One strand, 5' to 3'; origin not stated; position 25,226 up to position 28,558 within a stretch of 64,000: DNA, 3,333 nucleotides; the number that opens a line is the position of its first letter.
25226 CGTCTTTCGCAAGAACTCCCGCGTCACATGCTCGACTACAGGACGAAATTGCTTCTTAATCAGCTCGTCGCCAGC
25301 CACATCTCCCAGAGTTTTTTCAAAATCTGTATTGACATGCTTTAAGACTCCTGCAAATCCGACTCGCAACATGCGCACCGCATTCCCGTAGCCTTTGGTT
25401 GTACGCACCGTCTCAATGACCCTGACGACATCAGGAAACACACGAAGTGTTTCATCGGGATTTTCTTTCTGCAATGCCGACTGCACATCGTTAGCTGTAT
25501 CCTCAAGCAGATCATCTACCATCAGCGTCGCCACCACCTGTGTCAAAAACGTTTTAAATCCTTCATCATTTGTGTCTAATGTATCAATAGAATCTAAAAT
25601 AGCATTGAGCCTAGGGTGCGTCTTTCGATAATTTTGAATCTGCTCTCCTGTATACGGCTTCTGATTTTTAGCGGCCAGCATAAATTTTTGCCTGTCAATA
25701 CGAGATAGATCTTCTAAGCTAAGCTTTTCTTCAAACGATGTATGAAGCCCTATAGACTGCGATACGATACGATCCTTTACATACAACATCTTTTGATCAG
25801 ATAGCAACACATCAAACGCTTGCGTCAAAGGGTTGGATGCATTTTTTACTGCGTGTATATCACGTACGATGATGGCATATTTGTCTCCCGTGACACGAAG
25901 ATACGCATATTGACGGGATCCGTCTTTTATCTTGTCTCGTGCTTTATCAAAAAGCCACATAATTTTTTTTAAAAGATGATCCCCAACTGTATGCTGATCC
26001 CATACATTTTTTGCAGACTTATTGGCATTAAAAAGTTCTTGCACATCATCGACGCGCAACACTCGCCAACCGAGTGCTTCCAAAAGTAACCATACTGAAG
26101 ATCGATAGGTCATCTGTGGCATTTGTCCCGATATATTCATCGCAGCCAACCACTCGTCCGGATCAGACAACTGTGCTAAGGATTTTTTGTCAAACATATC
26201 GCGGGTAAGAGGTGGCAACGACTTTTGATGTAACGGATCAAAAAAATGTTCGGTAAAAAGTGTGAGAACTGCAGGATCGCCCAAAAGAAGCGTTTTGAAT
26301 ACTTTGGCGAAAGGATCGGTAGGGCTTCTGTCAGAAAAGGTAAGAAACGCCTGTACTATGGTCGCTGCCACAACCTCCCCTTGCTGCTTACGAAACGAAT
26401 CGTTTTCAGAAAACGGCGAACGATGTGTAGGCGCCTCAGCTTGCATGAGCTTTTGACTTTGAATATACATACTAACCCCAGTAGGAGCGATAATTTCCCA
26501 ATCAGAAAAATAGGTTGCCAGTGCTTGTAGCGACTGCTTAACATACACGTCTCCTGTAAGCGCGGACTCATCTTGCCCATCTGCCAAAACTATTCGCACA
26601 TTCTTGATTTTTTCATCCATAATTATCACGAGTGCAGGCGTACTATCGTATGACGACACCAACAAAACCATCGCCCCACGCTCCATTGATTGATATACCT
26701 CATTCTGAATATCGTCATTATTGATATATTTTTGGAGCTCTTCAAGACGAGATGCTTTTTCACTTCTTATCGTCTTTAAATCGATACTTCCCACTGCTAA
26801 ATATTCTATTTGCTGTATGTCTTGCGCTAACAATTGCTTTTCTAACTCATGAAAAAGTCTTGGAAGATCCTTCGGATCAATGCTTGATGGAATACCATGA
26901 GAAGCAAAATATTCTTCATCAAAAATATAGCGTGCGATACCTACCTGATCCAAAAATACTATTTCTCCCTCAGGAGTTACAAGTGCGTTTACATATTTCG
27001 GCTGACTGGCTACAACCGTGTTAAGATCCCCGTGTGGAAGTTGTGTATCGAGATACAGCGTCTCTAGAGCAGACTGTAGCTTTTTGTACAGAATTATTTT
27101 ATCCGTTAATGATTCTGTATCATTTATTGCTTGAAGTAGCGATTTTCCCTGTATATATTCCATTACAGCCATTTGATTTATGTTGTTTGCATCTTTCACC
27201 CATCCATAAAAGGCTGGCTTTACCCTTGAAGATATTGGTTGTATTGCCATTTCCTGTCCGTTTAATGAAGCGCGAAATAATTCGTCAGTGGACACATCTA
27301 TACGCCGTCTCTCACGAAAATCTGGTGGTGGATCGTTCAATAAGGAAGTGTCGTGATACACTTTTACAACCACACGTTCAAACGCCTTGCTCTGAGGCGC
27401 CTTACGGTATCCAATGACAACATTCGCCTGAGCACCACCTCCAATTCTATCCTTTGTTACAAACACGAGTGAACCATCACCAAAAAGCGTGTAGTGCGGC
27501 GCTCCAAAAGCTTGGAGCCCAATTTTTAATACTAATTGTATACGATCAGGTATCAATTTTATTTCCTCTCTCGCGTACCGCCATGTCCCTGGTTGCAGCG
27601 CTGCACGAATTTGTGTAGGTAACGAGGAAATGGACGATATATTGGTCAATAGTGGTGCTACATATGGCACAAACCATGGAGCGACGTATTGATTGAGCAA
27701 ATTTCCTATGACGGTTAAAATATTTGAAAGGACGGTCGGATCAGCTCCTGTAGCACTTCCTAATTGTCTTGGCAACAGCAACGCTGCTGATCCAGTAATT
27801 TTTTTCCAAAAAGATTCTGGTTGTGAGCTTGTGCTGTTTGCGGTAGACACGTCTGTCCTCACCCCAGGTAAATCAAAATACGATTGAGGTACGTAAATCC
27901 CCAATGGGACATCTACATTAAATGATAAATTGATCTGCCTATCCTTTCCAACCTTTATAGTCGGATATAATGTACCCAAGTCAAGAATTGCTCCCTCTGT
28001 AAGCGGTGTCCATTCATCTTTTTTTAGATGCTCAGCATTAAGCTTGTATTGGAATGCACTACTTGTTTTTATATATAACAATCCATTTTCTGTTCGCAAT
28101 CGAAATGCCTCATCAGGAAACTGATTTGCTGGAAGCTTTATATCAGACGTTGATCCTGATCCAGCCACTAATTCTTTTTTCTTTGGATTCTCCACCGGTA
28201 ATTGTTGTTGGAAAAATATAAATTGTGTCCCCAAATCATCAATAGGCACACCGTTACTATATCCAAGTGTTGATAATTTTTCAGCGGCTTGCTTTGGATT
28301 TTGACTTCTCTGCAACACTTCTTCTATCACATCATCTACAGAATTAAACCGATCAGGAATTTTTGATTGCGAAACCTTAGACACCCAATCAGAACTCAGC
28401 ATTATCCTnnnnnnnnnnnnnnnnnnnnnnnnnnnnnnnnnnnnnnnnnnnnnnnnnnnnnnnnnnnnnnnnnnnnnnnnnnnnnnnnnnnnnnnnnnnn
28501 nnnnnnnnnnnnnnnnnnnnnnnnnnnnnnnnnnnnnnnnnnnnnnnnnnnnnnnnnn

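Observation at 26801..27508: Protein-kinase-like (APH/ChoK/eukaryotic-like kinase fold) domain in the megaprotein (approx. residues 9940-10175)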

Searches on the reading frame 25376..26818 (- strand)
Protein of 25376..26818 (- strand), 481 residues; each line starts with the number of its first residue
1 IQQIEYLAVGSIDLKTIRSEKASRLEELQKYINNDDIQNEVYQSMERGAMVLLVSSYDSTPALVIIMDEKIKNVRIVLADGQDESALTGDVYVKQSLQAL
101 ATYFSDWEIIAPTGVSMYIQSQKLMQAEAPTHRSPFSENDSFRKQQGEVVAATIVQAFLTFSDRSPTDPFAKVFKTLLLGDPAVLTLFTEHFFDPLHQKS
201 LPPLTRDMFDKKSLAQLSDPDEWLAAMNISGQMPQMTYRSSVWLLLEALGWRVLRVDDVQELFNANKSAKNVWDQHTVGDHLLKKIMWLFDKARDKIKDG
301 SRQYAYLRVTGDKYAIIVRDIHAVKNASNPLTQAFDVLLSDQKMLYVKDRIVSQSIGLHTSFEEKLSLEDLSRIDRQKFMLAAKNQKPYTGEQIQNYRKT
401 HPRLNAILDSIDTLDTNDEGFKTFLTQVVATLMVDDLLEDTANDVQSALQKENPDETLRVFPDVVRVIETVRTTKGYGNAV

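Call 37: search_protein_families(library=pfam, proteins=[window:25376-26818:-], max_evalue=1)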
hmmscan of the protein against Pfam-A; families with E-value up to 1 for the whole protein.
window:25376-26818:- (481 aa): 0 families

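Call 61: search_protein_families(library=pfam, proteins=[window:25376-26818:-], max_evalue=1)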
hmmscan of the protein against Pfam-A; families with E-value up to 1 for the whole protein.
window:25376-26818:- (481 aa): 0 families

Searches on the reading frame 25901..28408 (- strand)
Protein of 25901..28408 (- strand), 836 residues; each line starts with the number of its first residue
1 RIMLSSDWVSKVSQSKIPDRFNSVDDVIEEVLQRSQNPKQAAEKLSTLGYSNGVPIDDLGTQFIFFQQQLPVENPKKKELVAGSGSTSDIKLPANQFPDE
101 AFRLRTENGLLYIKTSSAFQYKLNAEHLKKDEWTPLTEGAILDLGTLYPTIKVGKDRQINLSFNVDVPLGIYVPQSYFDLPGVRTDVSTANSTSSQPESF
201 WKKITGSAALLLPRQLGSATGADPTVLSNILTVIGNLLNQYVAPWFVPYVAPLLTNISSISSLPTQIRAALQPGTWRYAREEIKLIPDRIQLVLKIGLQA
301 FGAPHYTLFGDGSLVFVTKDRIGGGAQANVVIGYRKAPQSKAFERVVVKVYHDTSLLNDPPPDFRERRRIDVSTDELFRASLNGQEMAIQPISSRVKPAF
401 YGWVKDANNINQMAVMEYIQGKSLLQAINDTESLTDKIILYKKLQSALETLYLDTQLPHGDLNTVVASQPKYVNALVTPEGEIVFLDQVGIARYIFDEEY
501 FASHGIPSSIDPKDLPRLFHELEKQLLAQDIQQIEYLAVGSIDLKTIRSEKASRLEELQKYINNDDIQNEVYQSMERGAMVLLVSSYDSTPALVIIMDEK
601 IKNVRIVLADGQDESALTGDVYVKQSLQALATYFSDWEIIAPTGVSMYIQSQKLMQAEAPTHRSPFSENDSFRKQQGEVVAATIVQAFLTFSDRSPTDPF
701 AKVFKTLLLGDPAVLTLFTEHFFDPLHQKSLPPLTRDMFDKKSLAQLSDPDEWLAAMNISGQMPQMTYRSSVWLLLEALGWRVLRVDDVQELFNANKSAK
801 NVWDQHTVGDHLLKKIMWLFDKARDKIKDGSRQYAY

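Call 6: search_protein_families(library=pfam, proteins=[window:25901-28408:-], max_evalue=10)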
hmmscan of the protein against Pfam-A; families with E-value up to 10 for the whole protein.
window:25901-28408:- (836 aa): 3 families
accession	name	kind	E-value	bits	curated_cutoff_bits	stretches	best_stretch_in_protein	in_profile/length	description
PF22056.1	ORF239-like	-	0.091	13.3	27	1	12-45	98-131/168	ORF239-like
PF07714.23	PK_Tyr_Ser-Thr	-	0.1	12.3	23.1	0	400-464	66-130/258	Protein tyrosine and serine/threonine kinase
PF01163.29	RIO1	-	0.13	12.3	22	1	413-464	82-133/187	RIO domain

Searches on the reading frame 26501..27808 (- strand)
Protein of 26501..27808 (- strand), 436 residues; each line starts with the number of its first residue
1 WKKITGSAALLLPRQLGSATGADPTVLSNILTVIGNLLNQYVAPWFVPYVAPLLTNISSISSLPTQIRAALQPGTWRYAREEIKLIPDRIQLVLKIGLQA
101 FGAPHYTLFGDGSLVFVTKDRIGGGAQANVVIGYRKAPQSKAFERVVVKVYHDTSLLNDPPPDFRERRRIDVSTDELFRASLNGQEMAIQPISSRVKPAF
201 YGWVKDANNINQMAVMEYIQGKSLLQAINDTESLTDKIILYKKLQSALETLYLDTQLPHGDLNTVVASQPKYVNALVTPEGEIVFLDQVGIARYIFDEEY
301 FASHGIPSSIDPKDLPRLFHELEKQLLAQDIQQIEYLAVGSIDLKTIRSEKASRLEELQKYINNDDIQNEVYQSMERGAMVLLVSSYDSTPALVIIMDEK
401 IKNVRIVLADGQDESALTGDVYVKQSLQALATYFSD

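Call 6: search_protein_families(library=pfam, proteins=[window:26501-27808:-], max_evalue=10)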
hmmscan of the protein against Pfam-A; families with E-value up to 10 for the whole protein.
window:26501-27808:- (436 aa): 2 families
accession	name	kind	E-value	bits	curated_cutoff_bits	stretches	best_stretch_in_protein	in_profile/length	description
PF07714.23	PK_Tyr_Ser-Thr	-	0.017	14.9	23.1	1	200-264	66-130/258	Protein tyrosine and serine/threonine kinase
PF01163.29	RIO1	-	0.049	13.7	22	1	213-264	82-133/187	RIO domain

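Call 7: search_solved_structures(query=window:26501-27808:-, max_evalue=10, show_alignments=3)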
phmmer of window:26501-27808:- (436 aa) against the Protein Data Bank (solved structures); distinct sequences matched with E-value up to 10: 0.

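Call 17: search_protein_representatives(protein=window:26501-27808:-)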
Query: 436 residues. Proteins with E-value up to 0.001 (for the whole library): 4; up to 1e-10: 2; up to 1e-30: 0. The best 4 are listed.
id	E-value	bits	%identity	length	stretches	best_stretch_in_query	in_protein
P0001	6.8e-18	81.1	47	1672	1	178-295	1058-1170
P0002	8.5e-15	71.0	43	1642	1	178-295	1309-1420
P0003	3.6e-07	45.8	40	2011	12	393-425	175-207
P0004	2.6e-04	36.4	44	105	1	25-79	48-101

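Call 20: search_protein_families(library=pfam, proteins=[P0001, P0002], max_evalue=1)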
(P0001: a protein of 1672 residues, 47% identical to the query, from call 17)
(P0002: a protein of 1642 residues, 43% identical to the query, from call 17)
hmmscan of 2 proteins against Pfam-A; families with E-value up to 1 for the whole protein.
P0001 (1672 aa): 4 families
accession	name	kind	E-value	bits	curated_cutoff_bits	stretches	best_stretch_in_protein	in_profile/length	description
PF07714.23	PK_Tyr_Ser-Thr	-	1.1e-05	25.4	23.1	1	1018-1137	4-128/258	Protein tyrosine and serine/threonine kinase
PF00069.31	Pkinase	-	0.002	18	31.7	1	1020-1162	6-141/263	Protein kinase domain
PF03109.22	ABC1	-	0.0089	15.6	22.9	1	1041-1163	93-211/244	ABC1 atypical kinase-like domain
PF01163.29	RIO1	-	0.021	14.9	22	1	1056-1139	48-133/187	RIO domain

P0002 (1642 aa): 3 families
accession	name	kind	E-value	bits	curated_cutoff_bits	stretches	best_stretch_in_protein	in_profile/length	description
PF07714.23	PK_Tyr_Ser-Thr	-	1.6e-05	24.8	23.1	1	1267-1458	3-185/258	Protein tyrosine and serine/threonine kinase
PF01163.29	RIO1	-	0.00059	19.9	22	1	1305-1430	47-165/187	RIO domain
PF25678.1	DUF7946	-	0.17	12.3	27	1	276-344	90-162/183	Domain of unknown function (DUF7946)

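Call 27: find_encoding_contigs(protein=P0001, flank=10000, max_places=4)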
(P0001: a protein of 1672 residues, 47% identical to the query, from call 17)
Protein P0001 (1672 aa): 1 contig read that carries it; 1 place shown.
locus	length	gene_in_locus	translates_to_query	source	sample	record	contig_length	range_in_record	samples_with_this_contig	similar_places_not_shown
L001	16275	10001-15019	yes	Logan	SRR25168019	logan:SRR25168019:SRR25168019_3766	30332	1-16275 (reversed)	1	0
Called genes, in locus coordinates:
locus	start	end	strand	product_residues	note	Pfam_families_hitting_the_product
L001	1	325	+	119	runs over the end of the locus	-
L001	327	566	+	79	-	-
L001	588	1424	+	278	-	-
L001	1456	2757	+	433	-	PF13229:Beta_helix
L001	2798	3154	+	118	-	PF05635:23S_rRNA_IVP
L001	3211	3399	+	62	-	PF02416:TatA_B_E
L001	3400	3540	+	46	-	PF02416:TatA_B_E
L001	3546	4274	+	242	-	PF00902:TatC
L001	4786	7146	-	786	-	-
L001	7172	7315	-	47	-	PF02416:TatA_B_E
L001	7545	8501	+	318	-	PF02661:Fic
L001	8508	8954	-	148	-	-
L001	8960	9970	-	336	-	-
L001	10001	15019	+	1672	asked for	PF07714:PK_Tyr_Ser-Thr (weak)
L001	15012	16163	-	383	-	PF01637:ATPase_2 (weak), PF13173:AAA_14, PF13401:AAA_22 (faint), PF13635:DUF4143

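Call 59: search_protein_families(library=ncbifam, proteins=[window:26501-27808:-], max_evalue=1)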
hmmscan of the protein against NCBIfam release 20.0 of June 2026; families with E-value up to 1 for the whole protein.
window:26501-27808:- (436 aa): 2 families
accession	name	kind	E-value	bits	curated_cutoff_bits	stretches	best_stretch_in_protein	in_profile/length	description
NF011460.0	PRK14879.1-1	equivalog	0.0062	15.7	199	1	210-302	84-167/232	Kae1-associated kinase Bud32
NF058632.1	SerThrKinPrkT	equivalog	0.041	12.9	280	1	203-262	86-143/322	serine/threonine protein kinase PrkT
